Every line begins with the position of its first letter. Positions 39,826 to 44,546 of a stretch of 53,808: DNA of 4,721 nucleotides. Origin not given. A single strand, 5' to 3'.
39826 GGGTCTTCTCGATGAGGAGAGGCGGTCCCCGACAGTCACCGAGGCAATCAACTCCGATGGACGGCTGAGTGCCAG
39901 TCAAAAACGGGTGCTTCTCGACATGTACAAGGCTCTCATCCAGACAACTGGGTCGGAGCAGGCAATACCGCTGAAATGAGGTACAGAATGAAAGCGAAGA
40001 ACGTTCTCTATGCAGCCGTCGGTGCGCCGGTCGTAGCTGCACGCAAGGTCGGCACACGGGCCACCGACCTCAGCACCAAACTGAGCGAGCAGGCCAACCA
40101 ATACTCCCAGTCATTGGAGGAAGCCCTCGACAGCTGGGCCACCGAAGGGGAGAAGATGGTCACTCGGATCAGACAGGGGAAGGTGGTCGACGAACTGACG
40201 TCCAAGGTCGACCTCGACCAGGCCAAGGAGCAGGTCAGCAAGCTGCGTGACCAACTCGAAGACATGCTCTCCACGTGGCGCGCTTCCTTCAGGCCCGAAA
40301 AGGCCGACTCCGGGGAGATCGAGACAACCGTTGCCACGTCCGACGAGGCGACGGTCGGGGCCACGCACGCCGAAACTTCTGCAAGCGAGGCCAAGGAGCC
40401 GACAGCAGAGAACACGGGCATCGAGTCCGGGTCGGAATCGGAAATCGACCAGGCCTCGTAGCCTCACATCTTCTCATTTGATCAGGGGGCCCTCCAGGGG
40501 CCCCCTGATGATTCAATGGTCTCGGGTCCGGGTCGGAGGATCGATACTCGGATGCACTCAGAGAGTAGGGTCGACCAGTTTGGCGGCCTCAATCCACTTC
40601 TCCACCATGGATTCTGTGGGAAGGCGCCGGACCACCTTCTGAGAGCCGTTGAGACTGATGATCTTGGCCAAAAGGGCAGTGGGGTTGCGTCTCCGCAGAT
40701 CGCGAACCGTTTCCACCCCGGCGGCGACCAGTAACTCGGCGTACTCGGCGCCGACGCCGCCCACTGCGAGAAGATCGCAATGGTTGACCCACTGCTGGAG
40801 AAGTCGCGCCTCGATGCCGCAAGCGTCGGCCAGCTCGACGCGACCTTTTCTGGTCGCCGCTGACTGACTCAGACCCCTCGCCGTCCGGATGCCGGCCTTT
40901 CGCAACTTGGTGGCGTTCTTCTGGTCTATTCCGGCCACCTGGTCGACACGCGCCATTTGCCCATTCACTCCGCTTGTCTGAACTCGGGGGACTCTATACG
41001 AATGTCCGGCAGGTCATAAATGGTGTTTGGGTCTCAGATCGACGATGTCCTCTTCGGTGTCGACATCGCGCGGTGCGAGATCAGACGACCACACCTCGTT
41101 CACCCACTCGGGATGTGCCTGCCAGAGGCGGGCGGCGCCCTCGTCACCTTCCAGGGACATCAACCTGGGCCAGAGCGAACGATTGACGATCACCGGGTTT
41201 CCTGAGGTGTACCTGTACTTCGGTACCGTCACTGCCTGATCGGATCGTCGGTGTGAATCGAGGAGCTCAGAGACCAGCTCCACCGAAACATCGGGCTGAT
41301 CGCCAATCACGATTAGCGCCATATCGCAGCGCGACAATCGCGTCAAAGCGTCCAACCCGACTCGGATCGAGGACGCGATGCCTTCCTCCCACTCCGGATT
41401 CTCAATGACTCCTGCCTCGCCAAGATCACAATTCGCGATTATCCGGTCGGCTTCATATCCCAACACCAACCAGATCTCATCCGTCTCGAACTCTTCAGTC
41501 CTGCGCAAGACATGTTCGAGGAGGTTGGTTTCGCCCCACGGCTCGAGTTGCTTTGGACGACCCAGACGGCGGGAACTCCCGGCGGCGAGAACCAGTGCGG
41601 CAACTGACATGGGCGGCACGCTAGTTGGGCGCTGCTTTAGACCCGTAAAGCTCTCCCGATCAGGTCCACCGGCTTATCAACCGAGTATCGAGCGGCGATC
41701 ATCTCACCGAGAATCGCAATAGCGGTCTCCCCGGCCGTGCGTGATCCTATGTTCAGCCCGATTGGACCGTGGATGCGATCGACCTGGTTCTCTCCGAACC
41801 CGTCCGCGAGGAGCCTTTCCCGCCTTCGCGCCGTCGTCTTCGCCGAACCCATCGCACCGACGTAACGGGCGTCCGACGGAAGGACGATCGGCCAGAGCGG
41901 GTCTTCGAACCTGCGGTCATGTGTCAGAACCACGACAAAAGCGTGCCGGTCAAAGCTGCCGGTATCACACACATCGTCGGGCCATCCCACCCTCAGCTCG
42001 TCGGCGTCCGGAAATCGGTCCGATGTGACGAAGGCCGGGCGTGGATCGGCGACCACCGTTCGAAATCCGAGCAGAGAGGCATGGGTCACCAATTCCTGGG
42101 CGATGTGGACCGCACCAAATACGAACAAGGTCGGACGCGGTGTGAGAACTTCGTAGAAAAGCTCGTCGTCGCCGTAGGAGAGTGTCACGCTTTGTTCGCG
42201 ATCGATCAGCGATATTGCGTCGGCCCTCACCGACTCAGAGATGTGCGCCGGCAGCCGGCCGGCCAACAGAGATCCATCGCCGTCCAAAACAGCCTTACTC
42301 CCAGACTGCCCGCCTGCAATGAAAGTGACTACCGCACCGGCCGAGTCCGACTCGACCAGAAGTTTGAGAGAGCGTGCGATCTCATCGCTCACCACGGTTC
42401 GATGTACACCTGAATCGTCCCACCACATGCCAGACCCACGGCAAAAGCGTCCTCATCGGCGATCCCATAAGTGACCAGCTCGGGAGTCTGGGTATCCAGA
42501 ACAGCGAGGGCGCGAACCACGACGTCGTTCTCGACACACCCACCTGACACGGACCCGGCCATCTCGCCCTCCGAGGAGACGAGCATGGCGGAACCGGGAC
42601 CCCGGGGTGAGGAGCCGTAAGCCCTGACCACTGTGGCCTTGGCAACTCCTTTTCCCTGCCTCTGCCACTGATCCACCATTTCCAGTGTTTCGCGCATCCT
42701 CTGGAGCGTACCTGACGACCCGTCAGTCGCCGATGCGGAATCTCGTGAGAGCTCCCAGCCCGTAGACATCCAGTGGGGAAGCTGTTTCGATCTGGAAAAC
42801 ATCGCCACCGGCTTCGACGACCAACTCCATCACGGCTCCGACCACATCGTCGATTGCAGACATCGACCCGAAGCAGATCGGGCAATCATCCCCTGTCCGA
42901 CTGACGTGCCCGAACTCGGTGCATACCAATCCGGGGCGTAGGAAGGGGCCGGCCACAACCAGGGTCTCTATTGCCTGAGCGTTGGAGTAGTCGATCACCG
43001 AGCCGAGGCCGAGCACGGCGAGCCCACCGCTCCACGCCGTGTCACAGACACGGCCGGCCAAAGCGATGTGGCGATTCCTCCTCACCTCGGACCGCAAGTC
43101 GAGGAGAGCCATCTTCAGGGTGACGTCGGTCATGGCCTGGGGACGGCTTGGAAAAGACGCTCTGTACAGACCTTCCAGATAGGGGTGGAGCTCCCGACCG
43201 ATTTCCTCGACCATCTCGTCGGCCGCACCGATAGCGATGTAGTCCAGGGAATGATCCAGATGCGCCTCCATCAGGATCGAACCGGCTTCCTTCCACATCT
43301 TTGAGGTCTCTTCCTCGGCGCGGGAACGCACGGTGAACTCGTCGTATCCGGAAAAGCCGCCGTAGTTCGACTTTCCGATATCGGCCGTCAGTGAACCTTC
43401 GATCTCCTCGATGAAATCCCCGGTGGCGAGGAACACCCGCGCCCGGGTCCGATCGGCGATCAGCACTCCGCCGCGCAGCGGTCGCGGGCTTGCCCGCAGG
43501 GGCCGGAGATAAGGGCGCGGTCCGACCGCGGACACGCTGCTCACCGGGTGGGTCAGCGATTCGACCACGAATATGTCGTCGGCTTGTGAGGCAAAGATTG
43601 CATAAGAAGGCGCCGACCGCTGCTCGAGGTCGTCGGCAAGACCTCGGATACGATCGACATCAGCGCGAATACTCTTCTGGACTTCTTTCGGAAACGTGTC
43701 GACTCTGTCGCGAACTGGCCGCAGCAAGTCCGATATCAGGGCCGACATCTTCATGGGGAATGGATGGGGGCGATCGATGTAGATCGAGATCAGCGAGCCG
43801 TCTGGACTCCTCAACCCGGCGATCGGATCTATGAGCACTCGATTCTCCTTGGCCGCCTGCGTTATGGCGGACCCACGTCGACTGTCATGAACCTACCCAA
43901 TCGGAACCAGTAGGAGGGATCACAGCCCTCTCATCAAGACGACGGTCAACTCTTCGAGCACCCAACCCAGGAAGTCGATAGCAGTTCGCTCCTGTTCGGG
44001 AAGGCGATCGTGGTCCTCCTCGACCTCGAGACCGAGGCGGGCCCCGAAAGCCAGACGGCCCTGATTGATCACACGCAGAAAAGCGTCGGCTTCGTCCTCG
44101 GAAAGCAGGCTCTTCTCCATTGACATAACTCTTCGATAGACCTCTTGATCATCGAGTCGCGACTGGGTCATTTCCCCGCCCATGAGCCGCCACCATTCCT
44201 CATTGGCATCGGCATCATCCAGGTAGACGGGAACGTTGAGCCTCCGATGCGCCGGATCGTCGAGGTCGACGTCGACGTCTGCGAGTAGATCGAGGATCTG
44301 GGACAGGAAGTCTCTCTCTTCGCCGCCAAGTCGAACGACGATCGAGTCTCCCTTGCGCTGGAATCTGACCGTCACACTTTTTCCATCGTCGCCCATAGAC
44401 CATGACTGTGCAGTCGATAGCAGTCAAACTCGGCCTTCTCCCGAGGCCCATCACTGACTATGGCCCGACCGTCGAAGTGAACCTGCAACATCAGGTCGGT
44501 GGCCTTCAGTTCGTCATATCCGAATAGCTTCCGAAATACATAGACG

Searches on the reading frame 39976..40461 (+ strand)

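Call 60: search_protein_families(library=pfam, proteins=[window:39976-40461:+], max_evalue=0.001)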
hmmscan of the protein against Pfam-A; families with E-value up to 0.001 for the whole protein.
window:39976-40461:+ (161 aa): 1 family
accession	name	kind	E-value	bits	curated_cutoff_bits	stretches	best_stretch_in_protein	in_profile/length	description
PF20570.3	DUF6779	-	0.00037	21.6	28.1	1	11-99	9-92/108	Domain of unknown function (DUF6779)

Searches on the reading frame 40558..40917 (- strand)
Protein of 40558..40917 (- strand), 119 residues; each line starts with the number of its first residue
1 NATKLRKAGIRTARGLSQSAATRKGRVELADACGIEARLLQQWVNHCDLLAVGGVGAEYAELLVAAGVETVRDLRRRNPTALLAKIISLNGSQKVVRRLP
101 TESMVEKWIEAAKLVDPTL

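Call 61: search_protein_families(library=pfam, proteins=[window:40558-40917:-], max_evalue=0.001)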
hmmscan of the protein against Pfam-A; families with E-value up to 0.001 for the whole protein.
window:40558-40917:- (119 aa): 5 families
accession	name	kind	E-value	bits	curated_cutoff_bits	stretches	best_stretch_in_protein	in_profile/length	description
PF14229.12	DUF4332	-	4.2e-33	114.6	23.2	1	2-113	8-120/122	Domain of unknown function (DUF4332)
PF14520.12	HHH_5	-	2.8e-08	34.5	27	1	48-86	3-40/57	Helix-hairpin-helix domain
PF22993.4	SAM_EPH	-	2.6e-05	24.3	27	0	61-84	21-44/60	Ephrin receptor 1 SAM domain-like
PF10391.15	DNA_pol_lambd_f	-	4.4e-05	23.6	29.8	1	49-79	3-33/51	Fingers domain of DNA polymerase lambda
PF11731.14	Cdd1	-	0.00027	21.5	25.5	0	48-92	7-51/86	Pathogenicity locus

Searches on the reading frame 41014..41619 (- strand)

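Call 61: search_protein_families(library=pfam, proteins=[window:41014-41619:-], max_evalue=0.001)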
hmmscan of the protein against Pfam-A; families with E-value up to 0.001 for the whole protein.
window:41014-41619:- (201 aa): 1 family
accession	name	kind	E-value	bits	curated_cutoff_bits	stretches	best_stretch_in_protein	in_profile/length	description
PF12804.13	NTP_transf_3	-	5.6e-34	118.1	27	1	8-169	1-157/160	MobA-like NTP transferase domain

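Call 62: search_protein_families(library=ncbifam, proteins=[window:41014-41619:-], max_evalue=0.0001)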
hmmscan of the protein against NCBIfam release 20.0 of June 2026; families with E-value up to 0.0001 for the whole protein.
window:41014-41619:- (201 aa): 22 families
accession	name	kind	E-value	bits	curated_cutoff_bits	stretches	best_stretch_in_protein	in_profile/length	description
TIGR03310.1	matur_MocA_YgfJ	equivalog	1.2e-38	133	186.45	1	8-191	2-184/188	molybdenum cofactor cytidylyltransferase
NF045782.1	NicBOxredNboR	equivalog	1.3e-28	100.1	260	1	4-194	7-204/206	nicotine blue oxidoreductase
NF045665.1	NTPtran_DVU1551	equivalog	4.6e-27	95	315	1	6-194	1-188/359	DVU_1551 family NTP transferase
TIGR03202.1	pucB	equivalog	5.6e-21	75.1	235.05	1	7-192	2-192/192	xanthine dehydrogenase accessory protein PucB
NF010932.0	PRK14352.1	equivalog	4.1e-14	52.1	611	1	5-132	6-135/488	bifunctional UDP-N-acetylglucosamine diphosphorylase/glucosamine-1-phosphate N-acetyltransferase GlmU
NF010936.0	PRK14356.1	equivalog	4.5e-12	45.6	666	1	6-129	6-129/456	bifunctional UDP-N-acetylglucosamine diphosphorylase/glucosamine-1-phosphate N-acetyltransferase GlmU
TIGR01173.1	glmU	equivalog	1.3e-11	44.1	366.85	1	7-137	2-131/452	bifunctional UDP-N-acetylglucosamine diphosphorylase/glucosamine-1-phosphate N-acetyltransferase GlmU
NF010934.1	PRK14354.1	equivalog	1e-09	37.4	450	1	8-132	2-124/447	bifunctional UDP-N-acetylglucosamine diphosphorylase/glucosamine-1-phosphate N-acetyltransferase GlmU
NF010933.0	PRK14353.1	equivalog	3.3e-09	35.9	505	1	4-132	4-132/453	bifunctional UDP-N-acetylglucosamine diphosphorylase/glucosamine-1-phosphate N-acetyltransferase GlmU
NF010940.0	PRK14360.1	equivalog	1.1e-08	34.1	602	1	6-132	2-128/452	bifunctional UDP-N-acetylglucosamine diphosphorylase/glucosamine-1-phosphate N-acetyltransferase GlmU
TIGR02665.1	molyb_mobA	equivalog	1.5e-08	34.9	151.85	1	7-154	2-145/186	molybdenum cofactor guanylyltransferase MobA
NF053639.1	Mfer334_fam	equivalog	2e-07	31.1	260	1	29-128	33-131/209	pseudomurein biosynthesis protein PmurB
NF010935.0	PRK14355.1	equivalog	3.4e-07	29.3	718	1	5-132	3-130/459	bifunctional UDP-N-acetylglucosamine diphosphorylase/glucosamine-1-phosphate N-acetyltransferase GlmU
NF001457.0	PRK00317.1-3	equivalog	3.6e-07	29.9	164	1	7-137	3-127/200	molybdenum cofactor guanylyltransferase MobA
NF001855.0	PRK00576.1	equivalog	1.3e-06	28.2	205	1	4-133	5-129/197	molybdenum cofactor guanylyltransferase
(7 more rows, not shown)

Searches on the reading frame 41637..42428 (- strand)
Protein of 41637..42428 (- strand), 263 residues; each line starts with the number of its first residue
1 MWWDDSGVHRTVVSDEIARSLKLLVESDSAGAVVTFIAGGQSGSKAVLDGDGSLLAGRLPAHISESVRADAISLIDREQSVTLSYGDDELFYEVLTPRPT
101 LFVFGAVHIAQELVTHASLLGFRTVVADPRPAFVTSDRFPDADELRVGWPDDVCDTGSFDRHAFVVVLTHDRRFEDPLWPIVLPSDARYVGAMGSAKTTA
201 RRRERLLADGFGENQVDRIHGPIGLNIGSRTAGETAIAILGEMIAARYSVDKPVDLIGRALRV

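Call 61: search_protein_families(library=pfam, proteins=[window:41637-42428:-], max_evalue=0.001)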
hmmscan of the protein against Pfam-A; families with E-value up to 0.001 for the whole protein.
window:41637-42428:- (263 aa): 1 family
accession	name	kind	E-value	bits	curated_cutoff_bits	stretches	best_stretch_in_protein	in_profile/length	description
PF13478.12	XdhC_C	-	3.9e-38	131.2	29.7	1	101-243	1-125/125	XdhC Rossmann domain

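Call 62: search_protein_families(library=ncbifam, proteins=[window:41637-42428:-], max_evalue=0.0001)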
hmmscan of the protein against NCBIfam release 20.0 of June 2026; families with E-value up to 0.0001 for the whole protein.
window:41637-42428:- (263 aa): 2 families
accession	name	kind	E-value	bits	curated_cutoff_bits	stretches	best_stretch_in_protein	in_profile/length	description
NF045664.1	XdhC_rel_AOR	equivalog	5.8e-38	131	350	1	65-247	160-344/346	XdhC family aldehyde oxidoreductase maturation factor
TIGR02964.1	xanthine_xdhC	equivalog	2.9e-15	56.5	161.6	1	89-243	97-245/246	xanthine dehydrogenase accessory protein XdhC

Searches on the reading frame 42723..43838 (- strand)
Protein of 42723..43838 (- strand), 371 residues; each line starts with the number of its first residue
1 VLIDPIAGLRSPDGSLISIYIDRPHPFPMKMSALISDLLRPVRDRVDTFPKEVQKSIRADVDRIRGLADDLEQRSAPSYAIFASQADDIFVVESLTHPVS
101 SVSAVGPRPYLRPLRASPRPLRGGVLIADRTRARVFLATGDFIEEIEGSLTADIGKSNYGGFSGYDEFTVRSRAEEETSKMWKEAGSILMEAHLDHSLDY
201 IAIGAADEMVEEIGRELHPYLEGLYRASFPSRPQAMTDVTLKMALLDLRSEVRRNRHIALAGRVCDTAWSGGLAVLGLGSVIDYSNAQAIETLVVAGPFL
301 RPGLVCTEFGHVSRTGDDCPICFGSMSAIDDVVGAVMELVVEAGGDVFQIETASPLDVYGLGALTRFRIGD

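Call 61: search_protein_families(library=pfam, proteins=[window:42723-43838:-], max_evalue=0.001)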
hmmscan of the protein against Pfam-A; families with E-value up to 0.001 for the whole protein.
window:42723-43838:- (371 aa): 1 family
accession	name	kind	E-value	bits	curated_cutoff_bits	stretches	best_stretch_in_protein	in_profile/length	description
PF18854.6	baeRF_family10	-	5.9e-07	30.3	27.1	1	109-230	1-124/143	Bacterial archaeo-eukaryotic release factor family 10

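Call 62: search_protein_families(library=ncbifam, proteins=[window:42723-43838:-], max_evalue=0.0001)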
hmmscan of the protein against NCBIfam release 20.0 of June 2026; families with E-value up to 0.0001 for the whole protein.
window:42723-43838:- (371 aa): 0 families

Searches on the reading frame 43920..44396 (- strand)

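Call 61: search_protein_families(library=pfam, proteins=[window:43920-44396:-], max_evalue=0.001)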
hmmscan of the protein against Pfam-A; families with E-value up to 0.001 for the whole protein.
window:43920-44396:- (158 aa): 1 family
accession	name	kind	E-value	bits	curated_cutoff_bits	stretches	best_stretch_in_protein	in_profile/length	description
PF09438.16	DUF2017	-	1.7e-20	74.4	25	1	11-153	3-178/179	Domain of unknown function (DUF2017)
